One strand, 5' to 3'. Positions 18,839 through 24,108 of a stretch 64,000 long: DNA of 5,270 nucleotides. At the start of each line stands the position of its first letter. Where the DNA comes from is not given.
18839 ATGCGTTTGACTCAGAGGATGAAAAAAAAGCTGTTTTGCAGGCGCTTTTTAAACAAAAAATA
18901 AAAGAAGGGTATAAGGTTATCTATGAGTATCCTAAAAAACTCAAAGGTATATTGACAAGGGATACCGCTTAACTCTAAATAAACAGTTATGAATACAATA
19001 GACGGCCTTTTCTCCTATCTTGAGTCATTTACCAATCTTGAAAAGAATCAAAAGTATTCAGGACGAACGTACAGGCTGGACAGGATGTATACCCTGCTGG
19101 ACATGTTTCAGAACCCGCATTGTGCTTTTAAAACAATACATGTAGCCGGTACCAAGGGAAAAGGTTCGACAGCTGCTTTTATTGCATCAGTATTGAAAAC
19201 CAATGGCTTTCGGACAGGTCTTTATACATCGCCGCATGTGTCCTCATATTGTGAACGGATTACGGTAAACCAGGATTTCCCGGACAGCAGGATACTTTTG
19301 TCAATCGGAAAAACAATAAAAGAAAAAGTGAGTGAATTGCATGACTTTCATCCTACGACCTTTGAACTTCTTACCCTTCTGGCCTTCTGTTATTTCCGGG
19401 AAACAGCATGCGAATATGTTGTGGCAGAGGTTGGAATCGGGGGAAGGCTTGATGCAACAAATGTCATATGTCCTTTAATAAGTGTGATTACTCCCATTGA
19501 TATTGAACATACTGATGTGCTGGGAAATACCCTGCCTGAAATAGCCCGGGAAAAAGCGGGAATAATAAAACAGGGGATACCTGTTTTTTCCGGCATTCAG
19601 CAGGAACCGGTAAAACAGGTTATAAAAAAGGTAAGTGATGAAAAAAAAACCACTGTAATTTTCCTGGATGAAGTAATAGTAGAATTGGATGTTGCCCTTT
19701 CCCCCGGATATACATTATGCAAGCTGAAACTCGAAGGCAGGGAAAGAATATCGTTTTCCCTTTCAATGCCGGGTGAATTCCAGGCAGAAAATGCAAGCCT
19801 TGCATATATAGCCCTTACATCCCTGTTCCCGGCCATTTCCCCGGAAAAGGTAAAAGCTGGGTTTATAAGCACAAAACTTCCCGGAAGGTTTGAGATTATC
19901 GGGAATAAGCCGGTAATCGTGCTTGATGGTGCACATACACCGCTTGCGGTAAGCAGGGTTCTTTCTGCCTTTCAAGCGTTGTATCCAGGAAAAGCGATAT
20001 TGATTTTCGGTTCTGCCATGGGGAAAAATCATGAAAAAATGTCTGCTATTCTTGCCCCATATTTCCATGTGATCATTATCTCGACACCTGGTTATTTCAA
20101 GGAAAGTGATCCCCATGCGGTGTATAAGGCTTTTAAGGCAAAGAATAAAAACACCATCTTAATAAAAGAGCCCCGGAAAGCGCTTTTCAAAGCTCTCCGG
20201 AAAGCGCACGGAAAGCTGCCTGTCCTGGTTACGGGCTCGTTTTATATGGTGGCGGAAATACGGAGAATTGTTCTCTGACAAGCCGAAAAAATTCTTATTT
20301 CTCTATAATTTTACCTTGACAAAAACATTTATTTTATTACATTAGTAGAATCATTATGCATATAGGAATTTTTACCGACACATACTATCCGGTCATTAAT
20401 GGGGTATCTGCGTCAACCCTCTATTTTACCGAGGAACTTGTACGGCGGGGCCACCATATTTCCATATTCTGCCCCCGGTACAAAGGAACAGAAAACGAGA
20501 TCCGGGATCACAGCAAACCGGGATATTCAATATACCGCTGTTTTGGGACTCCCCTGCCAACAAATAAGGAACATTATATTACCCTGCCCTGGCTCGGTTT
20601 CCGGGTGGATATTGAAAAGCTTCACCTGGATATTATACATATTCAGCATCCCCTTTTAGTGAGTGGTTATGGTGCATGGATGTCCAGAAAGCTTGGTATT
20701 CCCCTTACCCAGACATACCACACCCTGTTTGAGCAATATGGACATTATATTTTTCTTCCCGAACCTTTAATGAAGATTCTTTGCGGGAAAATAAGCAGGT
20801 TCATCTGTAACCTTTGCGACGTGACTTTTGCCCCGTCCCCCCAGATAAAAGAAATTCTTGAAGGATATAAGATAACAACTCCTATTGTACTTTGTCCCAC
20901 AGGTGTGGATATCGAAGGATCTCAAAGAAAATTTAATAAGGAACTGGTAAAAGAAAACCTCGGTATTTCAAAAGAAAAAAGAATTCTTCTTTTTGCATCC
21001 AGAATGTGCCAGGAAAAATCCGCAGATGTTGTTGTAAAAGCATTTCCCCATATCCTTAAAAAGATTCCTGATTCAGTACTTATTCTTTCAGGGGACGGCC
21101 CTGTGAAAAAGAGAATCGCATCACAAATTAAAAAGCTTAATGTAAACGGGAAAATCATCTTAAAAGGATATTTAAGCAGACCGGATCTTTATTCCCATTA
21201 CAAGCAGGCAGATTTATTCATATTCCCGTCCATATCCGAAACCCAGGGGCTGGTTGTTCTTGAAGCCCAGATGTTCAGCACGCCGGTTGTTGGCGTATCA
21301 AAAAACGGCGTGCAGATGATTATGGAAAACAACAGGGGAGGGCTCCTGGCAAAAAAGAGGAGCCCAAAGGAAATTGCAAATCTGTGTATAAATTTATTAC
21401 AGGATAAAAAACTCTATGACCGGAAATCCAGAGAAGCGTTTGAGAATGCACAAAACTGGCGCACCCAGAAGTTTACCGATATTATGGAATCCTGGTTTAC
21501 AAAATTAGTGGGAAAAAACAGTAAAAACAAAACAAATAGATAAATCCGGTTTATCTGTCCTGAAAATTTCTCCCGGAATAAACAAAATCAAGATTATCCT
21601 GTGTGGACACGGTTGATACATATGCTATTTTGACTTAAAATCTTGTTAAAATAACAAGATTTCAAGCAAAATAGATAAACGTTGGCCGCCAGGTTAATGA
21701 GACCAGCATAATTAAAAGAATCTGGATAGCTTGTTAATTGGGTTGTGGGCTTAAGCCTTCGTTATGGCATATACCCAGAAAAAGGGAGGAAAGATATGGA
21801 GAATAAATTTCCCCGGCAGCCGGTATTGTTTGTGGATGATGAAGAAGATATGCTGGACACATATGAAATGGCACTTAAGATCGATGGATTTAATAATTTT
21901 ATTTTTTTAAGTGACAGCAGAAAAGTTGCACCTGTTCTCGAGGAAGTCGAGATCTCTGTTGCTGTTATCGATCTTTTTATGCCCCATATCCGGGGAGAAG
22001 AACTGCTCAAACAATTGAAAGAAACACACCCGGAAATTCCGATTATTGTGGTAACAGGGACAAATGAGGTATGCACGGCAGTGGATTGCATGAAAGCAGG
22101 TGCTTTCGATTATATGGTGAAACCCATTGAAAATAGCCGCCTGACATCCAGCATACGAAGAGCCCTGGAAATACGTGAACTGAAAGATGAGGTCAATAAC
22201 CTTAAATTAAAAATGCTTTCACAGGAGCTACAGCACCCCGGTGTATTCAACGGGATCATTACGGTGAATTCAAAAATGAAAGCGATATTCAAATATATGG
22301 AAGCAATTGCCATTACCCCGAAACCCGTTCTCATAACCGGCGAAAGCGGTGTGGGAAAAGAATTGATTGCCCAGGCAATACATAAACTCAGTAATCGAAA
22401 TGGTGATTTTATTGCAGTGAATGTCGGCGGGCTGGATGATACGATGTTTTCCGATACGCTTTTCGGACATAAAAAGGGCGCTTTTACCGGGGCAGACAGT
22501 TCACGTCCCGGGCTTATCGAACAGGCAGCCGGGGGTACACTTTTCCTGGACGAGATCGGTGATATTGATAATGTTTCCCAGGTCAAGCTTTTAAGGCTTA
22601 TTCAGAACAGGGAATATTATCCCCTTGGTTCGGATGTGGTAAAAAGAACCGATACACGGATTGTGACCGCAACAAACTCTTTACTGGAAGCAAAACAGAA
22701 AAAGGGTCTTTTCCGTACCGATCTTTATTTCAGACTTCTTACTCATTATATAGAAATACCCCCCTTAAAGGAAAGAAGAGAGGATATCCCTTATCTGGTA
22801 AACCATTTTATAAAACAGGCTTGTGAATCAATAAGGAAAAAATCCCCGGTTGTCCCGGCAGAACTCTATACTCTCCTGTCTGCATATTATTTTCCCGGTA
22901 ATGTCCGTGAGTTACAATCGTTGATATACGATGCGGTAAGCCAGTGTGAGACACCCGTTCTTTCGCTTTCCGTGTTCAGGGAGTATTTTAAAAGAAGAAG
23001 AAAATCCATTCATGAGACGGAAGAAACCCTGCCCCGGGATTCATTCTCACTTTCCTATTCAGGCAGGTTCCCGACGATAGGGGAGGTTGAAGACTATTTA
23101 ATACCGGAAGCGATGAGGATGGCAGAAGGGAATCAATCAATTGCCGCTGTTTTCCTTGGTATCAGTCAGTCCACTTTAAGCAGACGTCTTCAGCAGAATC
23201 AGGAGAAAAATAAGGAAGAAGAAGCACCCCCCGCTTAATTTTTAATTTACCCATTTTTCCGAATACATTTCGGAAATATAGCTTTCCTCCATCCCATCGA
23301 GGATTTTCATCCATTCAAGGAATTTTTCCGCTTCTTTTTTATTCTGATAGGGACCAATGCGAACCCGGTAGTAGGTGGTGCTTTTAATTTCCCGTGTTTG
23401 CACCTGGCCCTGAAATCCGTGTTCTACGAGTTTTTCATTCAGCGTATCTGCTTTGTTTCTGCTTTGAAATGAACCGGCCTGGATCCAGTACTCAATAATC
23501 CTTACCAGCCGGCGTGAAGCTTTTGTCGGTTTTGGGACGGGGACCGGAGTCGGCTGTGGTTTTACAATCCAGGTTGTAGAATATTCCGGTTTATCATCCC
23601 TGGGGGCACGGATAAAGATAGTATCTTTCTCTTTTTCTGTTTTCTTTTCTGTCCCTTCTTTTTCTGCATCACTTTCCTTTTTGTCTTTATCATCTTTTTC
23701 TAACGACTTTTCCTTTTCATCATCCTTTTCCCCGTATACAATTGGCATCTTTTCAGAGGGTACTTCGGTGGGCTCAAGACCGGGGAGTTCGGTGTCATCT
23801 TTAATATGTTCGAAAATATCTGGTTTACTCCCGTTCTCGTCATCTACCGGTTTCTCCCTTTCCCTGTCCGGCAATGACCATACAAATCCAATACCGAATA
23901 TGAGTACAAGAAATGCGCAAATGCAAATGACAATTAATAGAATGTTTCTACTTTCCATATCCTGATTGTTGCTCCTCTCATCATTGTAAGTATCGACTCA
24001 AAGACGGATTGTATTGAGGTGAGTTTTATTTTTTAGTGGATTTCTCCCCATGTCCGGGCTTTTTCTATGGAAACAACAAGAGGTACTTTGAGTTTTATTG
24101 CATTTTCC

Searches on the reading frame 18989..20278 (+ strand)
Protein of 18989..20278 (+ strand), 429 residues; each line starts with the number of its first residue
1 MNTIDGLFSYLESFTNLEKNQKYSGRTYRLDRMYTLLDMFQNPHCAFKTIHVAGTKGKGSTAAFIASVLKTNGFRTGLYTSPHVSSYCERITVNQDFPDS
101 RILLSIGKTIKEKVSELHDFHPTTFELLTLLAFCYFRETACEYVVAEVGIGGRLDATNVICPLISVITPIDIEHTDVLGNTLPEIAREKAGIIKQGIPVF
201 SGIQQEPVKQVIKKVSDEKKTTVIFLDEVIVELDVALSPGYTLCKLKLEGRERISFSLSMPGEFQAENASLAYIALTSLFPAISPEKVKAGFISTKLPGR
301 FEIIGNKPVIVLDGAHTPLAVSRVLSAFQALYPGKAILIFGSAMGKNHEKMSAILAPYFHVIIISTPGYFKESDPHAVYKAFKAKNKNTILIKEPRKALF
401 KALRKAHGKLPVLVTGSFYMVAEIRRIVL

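Call 94: search_protein_families(library=pfam, proteins=[window:18989-20278:+], max_evalue=0.0001)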
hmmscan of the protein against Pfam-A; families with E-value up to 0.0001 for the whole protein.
window:18989-20278:+ (429 aa): 2 families
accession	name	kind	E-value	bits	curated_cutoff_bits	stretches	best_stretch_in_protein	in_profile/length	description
PF02875.26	Mur_ligase_C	-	5.4e-15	56.8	28.4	1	299-418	1-127/127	Mur ligase, glutamate ligase domain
PF08245.18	Mur_ligase_M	-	2.1e-11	44.6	24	1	52-275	1-199/200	Mur ligase middle domain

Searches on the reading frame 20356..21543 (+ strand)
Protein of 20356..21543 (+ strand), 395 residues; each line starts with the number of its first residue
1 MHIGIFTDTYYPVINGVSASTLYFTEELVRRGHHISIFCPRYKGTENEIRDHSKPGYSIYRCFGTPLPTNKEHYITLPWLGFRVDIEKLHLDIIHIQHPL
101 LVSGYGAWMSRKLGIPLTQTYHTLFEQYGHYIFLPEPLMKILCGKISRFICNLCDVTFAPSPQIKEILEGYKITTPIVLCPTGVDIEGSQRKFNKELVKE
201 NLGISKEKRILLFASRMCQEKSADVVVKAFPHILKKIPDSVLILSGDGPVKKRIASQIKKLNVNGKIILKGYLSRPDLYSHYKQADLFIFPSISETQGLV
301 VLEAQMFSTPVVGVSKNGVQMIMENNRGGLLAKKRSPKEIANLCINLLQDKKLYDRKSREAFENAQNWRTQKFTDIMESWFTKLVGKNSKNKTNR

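Call 94: search_protein_families(library=pfam, proteins=[window:20356-21543:+], max_evalue=0.0001)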
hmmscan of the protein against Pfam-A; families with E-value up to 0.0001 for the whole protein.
window:20356-21543:+ (395 aa): 5 families
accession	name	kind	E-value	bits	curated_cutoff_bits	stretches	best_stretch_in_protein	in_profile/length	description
PF00534.26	Glycos_transf_1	-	7.2e-35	120.5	26.4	1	195-361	2-169/172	Glycosyl transferases group 1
PF13692.12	Glyco_trans_1_4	-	1.2e-28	100.6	27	1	209-350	2-142/142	Glycosyl transferases group 1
PF13439.12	Glyco_transf_4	-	3.5e-27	95.9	28.5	1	14-187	1-169/170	Glycosyltransferase Family 4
PF13579.12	Glyco_trans_4_4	-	4.2e-11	43.9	29.7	1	15-173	1-147/158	Glycosyl transferase 4-like domain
PF20706.3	GT4-conflict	-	4.6e-07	29.6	26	1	207-331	197-328/385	Family 4 Glycosyltransferase in conflict systems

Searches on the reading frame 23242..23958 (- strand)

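Call 94: search_protein_families(library=pfam, proteins=[window:23242-23958:-], max_evalue=0.0001)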
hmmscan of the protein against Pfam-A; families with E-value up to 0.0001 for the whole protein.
window:23242-23958:- (238 aa): 1 family
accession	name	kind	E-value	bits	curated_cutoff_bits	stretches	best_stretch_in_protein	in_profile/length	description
PF05036.18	SPOR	-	2.2e-14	54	21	1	157-218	5-65/76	SPOR domain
